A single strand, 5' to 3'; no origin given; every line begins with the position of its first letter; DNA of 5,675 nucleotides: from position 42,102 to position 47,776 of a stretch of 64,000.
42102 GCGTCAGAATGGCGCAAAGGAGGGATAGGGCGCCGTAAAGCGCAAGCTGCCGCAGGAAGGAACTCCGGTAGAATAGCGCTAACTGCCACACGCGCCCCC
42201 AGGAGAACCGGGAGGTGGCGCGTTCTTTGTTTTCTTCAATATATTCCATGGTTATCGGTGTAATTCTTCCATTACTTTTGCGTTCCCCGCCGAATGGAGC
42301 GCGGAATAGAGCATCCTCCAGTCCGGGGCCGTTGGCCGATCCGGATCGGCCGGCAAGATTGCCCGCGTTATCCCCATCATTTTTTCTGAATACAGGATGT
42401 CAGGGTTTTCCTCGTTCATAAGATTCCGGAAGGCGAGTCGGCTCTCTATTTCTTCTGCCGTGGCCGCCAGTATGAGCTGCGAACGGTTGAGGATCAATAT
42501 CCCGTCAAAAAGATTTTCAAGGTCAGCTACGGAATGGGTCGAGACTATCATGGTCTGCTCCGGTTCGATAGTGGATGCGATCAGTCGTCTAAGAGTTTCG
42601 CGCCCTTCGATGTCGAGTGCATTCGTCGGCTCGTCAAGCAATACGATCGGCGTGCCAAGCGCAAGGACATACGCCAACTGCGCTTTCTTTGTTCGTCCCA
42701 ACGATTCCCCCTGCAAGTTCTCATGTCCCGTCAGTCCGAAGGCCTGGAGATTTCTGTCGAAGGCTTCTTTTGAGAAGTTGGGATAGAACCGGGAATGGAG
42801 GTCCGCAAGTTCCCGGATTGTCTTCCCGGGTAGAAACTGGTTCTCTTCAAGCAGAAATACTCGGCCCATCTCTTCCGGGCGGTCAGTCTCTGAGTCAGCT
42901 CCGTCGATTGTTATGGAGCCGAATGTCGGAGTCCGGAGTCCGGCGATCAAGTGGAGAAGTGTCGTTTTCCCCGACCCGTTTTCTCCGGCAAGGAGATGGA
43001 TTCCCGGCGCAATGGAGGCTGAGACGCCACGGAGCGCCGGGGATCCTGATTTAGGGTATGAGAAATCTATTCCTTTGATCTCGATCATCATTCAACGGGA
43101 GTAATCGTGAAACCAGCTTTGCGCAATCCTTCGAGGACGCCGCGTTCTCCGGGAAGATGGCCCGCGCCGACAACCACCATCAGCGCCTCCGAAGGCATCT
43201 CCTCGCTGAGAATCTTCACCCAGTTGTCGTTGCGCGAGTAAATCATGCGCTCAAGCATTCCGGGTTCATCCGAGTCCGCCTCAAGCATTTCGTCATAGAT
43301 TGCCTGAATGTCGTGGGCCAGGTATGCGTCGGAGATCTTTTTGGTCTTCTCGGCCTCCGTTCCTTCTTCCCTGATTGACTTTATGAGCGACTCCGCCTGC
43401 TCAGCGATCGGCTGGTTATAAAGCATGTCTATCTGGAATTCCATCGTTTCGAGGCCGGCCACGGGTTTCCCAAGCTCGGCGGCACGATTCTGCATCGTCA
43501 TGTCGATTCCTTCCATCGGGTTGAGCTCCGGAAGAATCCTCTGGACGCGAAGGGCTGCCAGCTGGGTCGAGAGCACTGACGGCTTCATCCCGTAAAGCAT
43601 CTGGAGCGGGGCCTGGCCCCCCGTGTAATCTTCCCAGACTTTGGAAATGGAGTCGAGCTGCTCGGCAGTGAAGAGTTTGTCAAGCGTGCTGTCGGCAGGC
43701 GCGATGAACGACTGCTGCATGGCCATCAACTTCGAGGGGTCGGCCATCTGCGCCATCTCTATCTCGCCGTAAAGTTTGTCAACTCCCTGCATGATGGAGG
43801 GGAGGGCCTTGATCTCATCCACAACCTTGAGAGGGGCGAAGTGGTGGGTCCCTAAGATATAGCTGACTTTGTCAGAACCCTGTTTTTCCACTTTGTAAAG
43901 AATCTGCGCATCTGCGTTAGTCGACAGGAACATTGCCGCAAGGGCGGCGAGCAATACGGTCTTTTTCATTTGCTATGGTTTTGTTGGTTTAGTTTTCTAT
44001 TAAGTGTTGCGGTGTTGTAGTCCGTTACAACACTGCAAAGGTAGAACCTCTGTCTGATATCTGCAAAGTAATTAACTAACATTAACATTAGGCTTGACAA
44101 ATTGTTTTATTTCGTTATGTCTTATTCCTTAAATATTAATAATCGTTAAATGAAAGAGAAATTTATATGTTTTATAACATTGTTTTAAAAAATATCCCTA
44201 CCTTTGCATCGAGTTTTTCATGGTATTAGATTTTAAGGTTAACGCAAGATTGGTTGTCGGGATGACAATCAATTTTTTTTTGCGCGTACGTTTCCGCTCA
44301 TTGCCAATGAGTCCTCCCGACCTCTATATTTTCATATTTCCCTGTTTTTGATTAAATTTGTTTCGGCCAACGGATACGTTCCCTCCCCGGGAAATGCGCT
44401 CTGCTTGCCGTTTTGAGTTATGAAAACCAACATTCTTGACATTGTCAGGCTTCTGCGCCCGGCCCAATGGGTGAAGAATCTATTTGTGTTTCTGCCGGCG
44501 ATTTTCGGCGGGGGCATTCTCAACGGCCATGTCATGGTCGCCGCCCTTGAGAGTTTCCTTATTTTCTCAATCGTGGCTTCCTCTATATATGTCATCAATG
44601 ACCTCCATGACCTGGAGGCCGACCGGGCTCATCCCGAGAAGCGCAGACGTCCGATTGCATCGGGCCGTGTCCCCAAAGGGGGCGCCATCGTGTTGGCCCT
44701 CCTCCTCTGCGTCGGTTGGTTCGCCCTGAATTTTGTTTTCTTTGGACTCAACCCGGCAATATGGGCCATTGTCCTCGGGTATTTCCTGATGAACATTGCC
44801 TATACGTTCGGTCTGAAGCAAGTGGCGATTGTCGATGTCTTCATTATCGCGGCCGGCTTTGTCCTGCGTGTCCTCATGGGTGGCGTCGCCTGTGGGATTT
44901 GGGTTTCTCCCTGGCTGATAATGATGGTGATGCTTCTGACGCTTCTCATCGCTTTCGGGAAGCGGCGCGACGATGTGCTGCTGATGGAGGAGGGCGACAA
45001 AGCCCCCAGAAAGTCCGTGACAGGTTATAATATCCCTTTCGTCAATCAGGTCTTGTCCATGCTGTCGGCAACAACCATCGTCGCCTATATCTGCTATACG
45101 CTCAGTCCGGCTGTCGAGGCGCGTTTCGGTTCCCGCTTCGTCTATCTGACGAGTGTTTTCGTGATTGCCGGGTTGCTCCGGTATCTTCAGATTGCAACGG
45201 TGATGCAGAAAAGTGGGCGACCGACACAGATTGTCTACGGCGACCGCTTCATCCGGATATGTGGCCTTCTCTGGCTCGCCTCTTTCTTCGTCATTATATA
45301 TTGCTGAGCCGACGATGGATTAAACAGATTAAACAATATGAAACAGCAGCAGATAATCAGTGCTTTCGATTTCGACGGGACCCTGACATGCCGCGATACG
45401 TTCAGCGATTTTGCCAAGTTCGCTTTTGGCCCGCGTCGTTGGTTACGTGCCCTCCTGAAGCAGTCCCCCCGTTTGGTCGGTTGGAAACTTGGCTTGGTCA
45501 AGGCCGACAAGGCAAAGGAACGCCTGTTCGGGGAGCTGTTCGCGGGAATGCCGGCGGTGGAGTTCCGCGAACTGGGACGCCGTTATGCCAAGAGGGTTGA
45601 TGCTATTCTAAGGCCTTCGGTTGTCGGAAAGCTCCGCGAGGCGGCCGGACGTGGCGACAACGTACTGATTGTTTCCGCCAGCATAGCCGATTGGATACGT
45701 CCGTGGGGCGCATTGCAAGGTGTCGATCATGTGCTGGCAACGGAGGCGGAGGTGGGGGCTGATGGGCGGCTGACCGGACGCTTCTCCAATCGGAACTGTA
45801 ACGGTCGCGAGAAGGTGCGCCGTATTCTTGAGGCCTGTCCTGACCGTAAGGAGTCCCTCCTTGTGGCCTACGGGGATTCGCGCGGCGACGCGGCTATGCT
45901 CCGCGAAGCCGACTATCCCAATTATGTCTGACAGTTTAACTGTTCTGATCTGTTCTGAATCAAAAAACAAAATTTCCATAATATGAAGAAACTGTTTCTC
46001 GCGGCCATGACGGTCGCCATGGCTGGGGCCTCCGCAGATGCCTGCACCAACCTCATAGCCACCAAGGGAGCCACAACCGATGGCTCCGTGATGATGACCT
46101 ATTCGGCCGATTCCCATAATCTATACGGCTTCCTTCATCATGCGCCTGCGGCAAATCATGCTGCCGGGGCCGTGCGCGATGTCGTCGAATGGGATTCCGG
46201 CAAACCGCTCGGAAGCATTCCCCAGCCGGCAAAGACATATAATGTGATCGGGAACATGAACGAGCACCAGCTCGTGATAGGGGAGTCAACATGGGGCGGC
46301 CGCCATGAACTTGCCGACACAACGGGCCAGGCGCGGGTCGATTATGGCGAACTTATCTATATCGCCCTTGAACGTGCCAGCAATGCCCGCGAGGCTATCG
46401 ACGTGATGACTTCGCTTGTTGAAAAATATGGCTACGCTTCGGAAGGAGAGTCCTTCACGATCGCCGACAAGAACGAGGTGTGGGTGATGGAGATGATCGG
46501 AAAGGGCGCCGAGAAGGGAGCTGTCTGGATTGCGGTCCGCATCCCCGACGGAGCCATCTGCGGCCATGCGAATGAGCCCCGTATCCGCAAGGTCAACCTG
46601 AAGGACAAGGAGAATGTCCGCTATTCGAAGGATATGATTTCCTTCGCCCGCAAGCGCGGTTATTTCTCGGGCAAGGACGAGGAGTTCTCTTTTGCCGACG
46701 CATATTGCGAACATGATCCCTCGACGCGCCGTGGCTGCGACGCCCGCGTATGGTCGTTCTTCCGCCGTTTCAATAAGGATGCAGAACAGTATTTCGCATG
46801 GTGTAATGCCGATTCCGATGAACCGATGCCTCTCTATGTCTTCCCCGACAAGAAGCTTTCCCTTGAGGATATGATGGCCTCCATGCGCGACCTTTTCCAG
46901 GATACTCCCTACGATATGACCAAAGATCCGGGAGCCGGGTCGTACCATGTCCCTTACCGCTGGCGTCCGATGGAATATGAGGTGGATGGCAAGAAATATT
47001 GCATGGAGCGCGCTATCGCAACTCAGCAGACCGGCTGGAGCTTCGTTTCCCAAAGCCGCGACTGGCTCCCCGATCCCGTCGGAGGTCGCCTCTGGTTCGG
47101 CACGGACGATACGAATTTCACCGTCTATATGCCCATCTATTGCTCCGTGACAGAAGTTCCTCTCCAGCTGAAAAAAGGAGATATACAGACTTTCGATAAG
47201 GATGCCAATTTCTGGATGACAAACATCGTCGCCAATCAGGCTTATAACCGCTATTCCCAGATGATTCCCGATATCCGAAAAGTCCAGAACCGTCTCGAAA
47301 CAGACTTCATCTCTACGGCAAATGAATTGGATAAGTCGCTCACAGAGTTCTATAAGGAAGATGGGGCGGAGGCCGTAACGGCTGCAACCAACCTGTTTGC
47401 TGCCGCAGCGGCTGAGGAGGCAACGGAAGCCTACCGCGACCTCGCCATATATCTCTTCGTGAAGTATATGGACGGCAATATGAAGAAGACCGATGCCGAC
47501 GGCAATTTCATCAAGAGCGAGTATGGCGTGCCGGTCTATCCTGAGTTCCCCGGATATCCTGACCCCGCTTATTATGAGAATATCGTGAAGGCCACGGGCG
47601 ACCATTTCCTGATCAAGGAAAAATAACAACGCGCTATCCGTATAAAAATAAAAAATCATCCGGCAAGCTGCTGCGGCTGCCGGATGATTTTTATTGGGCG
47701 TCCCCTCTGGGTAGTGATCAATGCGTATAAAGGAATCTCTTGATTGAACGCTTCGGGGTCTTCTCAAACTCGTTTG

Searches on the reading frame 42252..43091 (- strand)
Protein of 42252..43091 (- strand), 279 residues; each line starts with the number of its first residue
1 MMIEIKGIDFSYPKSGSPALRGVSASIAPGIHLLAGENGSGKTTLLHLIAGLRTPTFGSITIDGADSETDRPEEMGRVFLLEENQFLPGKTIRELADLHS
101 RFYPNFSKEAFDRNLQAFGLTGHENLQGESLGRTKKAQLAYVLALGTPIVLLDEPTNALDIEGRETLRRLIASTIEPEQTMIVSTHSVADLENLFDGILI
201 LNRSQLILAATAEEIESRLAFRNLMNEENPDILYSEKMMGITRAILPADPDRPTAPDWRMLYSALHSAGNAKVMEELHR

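Call 36: search_protein_families(library=pfam, proteins=[window:42252-43091:-])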
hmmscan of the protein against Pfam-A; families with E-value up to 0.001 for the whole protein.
window:42252-43091:- (279 aa): 4 families
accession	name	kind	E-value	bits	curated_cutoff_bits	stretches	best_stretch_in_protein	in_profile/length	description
PF00005.33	ABC_tran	-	8.2e-20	72.2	25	1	21-157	2-137/137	ABC transporter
PF13304.12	AAA_21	-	3.4e-10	40.9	27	1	125-188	234-300/304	AAA domain, putative AbiEii toxin, Type IV TA system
PF02463.25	SMC_N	-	4.3e-06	26.7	40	0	146-186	158-198/220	RecF/RecN/SMC N terminal domain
PF13175.12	AAA_15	-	0.00081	19.5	32.1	0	24-65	18-63/374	AAA ATPase domain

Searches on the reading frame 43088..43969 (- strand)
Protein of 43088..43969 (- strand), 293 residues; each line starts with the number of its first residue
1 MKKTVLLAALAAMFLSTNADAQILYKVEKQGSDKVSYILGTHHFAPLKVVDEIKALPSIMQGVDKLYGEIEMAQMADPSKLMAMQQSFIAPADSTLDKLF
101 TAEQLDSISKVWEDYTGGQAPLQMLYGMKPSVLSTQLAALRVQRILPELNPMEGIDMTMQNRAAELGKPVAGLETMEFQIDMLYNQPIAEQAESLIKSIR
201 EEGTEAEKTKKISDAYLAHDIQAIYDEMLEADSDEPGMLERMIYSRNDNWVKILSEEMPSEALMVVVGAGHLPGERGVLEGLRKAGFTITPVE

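Call 13: search_protein_families(library=pfam, proteins=[window:43088-43969:-])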
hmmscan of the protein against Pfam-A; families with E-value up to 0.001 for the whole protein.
window:43088-43969:- (293 aa): 1 family
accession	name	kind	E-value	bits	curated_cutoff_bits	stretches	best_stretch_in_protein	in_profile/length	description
PF01963.22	TraB_PrgY_gumN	-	8e-54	183.7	26.8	1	24-291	2-263/263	TraB/PrgY/gumN family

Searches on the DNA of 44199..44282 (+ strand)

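Call 56: search_dna_similar(query=window:44199-44282:+, collection=phages, mode=distant, max_evalue=0.001, max_rows=15)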
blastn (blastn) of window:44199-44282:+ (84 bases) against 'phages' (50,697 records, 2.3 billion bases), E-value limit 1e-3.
Records with a match: 3; places in all: 3; records where one place covers at least 80% of the query: 1.
Best place of each record, by identity: 90-95% 1; 80-90% 1; 60-80% 1.
By first word of the organism name: Bacteriophage 2; Bacteroides 1.
By host as written in the record: - 2; Bacteroides xylanisolvens HM7 1.
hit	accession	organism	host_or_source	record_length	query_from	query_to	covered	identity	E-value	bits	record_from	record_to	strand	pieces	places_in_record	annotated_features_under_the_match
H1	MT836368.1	Bacteriophage sp.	human fecal samples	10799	1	84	100%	91.8%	3e-24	115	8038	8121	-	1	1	record has no annotation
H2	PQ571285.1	Bacteroides phage BX-TP2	Bacteroides xylanisolvens HM7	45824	1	65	77%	83.3%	2e-7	60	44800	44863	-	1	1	none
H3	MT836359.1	Bacteriophage sp.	human fecal samples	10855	16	82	80%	79.1%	1e-4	50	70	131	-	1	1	record has no annotation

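Call 57: search_dna_similar(query=window:44199-44282:+, collection=plasmids, mode=distant, max_evalue=0.001, max_rows=15)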
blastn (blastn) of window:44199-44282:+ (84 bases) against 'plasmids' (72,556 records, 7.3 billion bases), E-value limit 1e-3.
Records with a match: 16; places in all: 22; records where one place covers at least 80% of the query: 4.
Best place of each record, by identity: 80-90% 16.
By first word of the organism name: Bacteroides 8; Parabacteroides 3; Phocaeicola 3; Prevotella 2.
By predicted mobility (MOB-suite, as given by PLSDB): non-mobilizable 16.
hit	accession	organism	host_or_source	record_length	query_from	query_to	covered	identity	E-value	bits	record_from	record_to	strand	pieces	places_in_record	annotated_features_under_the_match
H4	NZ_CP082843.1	Prevotella nigrescens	-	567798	1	83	99%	83.3%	7e-13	80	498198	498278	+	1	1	none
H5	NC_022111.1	Prevotella sp. oral taxon 299 str. F0039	Homo sapiens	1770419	1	80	95%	86.4%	5e-15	87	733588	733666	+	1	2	none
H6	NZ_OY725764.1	Parabacteroides distasonis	-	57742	5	84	95%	80.0%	6e-8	63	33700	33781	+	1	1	none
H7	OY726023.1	Phocaeicola massiliensis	-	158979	5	82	93%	81.3%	2e-8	64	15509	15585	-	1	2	record has no annotation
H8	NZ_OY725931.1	Bacteroides finegoldii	-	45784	1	65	77%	86.4%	1e-9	69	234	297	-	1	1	none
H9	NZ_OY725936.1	Bacteroides finegoldii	-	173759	1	65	77%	84.8%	1e-9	68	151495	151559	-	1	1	none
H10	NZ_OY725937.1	Bacteroides finegoldii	-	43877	5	65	73%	84.1%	7e-7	59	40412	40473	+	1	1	none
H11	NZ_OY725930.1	Bacteroides finegoldii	-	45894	1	55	65%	87.3%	2e-7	62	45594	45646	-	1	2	none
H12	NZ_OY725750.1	Parabacteroides distasonis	-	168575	5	60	67%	84.2%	8e-6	56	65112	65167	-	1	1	none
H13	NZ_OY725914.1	Bacteroides finegoldii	-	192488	1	55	65%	85.5%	2e-6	57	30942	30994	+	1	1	none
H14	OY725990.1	Phocaeicola massiliensis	-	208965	1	55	65%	85.5%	2e-6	57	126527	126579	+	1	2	record has no annotation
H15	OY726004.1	Phocaeicola massiliensis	-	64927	1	55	65%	85.5%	2e-6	57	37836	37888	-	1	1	record has no annotation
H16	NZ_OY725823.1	Parabacteroides distasonis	-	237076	5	60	67%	82.8%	3e-5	55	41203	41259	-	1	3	none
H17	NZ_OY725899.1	Bacteroides finegoldii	-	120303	1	55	65%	83.6%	1e-4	53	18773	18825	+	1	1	none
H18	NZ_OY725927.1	Bacteroides finegoldii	-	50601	1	55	65%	83.6%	1e-4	53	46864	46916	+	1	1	none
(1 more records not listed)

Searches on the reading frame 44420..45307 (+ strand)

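Call 13: search_protein_families(library=pfam, proteins=[window:44420-45307:+])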
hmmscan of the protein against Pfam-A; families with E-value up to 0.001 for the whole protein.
window:44420-45307:+ (295 aa): 1 family
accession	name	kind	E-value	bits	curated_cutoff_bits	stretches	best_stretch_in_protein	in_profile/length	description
PF01040.23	UbiA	-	1.4e-23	83.9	34.2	1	43-259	23-232/250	UbiA prenyltransferase family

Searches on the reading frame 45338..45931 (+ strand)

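Call 36: search_protein_families(library=pfam, proteins=[window:45338-45931:+])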
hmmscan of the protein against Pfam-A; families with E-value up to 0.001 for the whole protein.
window:45338-45931:+ (197 aa): 1 family
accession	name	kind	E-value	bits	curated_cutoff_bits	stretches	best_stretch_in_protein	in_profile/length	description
PF12710.13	HAD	-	9.7e-37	127.7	27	1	10-189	3-189/189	haloacid dehalogenase-like hydrolase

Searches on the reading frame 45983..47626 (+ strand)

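Call 36: search_protein_families(library=pfam, proteins=[window:45983-47626:+])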
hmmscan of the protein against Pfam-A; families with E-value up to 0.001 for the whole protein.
window:45983-47626:+ (547 aa): 1 family
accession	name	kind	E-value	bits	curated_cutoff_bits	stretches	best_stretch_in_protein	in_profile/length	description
PF03577.20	Peptidase_C69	-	1.3e-79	268.5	23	1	20-436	1-401/402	Peptidase family C69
